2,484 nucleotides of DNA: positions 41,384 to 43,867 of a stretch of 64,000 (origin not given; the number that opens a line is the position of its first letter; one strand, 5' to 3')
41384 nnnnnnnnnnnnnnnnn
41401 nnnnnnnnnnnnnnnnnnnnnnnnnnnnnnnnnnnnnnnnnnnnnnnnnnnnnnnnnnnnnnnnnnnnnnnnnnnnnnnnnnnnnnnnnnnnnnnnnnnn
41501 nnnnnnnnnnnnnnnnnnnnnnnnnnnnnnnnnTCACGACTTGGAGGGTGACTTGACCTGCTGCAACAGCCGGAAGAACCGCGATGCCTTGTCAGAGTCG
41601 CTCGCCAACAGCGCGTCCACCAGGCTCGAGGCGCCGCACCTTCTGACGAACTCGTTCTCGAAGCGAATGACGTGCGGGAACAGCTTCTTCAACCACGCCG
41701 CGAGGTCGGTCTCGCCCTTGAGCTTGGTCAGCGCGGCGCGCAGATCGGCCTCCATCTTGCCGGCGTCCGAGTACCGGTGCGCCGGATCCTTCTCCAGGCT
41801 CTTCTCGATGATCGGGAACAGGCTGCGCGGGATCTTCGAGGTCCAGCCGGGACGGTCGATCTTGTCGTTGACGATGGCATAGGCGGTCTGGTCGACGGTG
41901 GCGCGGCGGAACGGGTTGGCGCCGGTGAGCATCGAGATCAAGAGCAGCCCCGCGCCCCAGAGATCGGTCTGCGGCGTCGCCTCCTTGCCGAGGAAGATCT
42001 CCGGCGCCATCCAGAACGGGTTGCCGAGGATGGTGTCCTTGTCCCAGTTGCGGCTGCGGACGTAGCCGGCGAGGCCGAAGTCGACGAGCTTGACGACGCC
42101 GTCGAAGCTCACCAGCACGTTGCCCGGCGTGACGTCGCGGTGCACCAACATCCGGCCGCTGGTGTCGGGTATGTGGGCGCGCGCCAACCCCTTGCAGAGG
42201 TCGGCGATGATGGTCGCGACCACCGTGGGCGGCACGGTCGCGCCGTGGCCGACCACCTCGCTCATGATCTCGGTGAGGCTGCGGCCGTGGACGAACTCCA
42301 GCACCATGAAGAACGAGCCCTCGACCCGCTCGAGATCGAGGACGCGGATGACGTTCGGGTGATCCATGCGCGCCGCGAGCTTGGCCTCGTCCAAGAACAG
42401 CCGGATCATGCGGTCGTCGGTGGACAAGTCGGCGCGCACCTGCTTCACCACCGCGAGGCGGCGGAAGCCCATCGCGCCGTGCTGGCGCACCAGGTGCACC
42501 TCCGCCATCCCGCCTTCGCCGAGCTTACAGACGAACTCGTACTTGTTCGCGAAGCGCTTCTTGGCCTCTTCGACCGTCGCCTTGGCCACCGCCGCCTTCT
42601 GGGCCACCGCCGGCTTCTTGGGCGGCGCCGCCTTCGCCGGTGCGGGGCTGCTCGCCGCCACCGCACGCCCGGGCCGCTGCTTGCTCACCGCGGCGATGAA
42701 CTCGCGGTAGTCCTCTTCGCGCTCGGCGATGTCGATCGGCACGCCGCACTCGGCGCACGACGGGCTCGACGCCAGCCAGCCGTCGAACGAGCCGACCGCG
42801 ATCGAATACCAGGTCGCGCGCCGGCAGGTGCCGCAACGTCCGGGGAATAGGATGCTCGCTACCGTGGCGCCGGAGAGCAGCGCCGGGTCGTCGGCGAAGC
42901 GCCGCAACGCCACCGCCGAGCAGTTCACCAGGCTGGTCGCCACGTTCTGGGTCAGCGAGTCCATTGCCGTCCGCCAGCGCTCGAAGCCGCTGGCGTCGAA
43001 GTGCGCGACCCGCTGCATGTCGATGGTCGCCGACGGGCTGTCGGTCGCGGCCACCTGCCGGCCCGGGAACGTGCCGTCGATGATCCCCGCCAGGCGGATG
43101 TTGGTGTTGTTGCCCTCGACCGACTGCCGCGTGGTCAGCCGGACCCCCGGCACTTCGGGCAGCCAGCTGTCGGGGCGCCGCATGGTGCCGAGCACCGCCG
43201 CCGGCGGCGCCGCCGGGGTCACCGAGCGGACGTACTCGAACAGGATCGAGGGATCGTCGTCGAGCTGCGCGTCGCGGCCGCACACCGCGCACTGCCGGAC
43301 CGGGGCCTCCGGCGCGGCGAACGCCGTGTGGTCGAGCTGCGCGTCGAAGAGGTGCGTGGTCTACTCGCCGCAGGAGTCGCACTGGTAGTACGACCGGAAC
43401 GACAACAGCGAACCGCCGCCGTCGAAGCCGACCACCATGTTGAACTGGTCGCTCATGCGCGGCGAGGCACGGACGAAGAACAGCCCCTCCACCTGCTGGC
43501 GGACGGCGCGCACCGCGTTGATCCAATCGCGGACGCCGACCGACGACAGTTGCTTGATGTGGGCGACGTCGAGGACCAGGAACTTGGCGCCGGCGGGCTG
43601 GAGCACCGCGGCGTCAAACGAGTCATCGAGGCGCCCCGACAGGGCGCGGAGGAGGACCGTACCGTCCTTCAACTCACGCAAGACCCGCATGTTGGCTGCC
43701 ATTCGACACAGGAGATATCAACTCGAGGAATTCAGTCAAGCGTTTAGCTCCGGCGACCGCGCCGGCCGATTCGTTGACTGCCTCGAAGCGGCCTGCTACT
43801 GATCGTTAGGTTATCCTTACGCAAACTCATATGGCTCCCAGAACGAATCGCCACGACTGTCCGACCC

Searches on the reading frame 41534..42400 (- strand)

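Call 44: search_protein_families(library=pfam, proteins=[window:41534-42400:-], max_evalue=1)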
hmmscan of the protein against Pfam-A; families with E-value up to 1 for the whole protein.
window:41534-42400:- (288 aa): 4 families
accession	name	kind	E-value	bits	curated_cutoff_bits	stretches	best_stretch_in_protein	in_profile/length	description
PF00069.31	Pkinase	-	1.7e-36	126.5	31.7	1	3-211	46-253/263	Protein kinase domain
PF07714.23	PK_Tyr_Ser-Thr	-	3.6e-25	89.2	23.1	1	2-210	48-249/258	Protein tyrosine and serine/threonine kinase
PF01636.29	APH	-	1.5e-07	31.9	23.2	1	74-113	159-199/239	Phosphotransferase enzyme family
PF03109.22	ABC1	-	0.00031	20.4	22.9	1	30-116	143-219/244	ABC1 atypical kinase-like domain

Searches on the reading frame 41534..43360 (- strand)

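Call 10: search_protein_families(library=pfam, proteins=[window:41534-43360:-], max_evalue=0.01)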
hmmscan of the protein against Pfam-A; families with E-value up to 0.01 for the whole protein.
window:41534-43360:- (608 aa): 4 families
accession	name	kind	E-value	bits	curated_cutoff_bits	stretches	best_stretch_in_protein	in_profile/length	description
PF00069.31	Pkinase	-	2.9e-40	138.7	31.7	1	274-531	1-253/263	Protein kinase domain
PF07714.23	PK_Tyr_Ser-Thr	-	4.3e-28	98.7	23.1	1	276-530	3-249/258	Protein tyrosine and serine/threonine kinase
PF01636.29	APH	-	2.4e-07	31.2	23.2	1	394-433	159-199/239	Phosphotransferase enzyme family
PF03109.22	ABC1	-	0.001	18.7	22.9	1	350-436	143-219/244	ABC1 atypical kinase-like domain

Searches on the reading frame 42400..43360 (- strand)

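Call 44: search_protein_families(library=pfam, proteins=[window:42400-43360:-], max_evalue=1)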
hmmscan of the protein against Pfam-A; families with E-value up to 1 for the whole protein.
window:42400-43360:- (320 aa): 3 families
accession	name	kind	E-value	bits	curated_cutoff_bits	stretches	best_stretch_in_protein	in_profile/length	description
PF06170.17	DUF983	-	0.039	14.7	22.6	0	192-211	1-20/85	Protein of unknown function (DUF983)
PF18912.6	DZR_2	-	0.048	13.9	27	1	169-210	3-47/56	Double zinc ribbon domain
PF10604.15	Polyketide_cyc2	-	0.11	13.2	27.4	1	44-133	5-95/142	Polyketide cyclase / dehydrase and lipid transport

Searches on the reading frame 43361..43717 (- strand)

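Call 10: search_protein_families(library=pfam, proteins=[window:43361-43717:-], max_evalue=0.01)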
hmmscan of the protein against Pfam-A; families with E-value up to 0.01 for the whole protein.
window:43361-43717:- (118 aa): 1 family
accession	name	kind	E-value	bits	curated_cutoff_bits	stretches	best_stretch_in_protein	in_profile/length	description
PF13466.11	STAS_2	-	0.00089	19.8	29.2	1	28-93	13-75/80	STAS domain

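Call 44: search_protein_families(library=pfam, proteins=[window:43361-43717:-], max_evalue=1)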
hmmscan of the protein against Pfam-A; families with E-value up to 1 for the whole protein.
window:43361-43717:- (118 aa): 2 families
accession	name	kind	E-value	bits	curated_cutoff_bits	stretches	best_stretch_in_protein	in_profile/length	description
PF13466.11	STAS_2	-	0.00089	19.8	29.2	1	28-93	13-75/80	STAS domain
PF01740.26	STAS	-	0.011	15.9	22.6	1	34-94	39-90/106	STAS domain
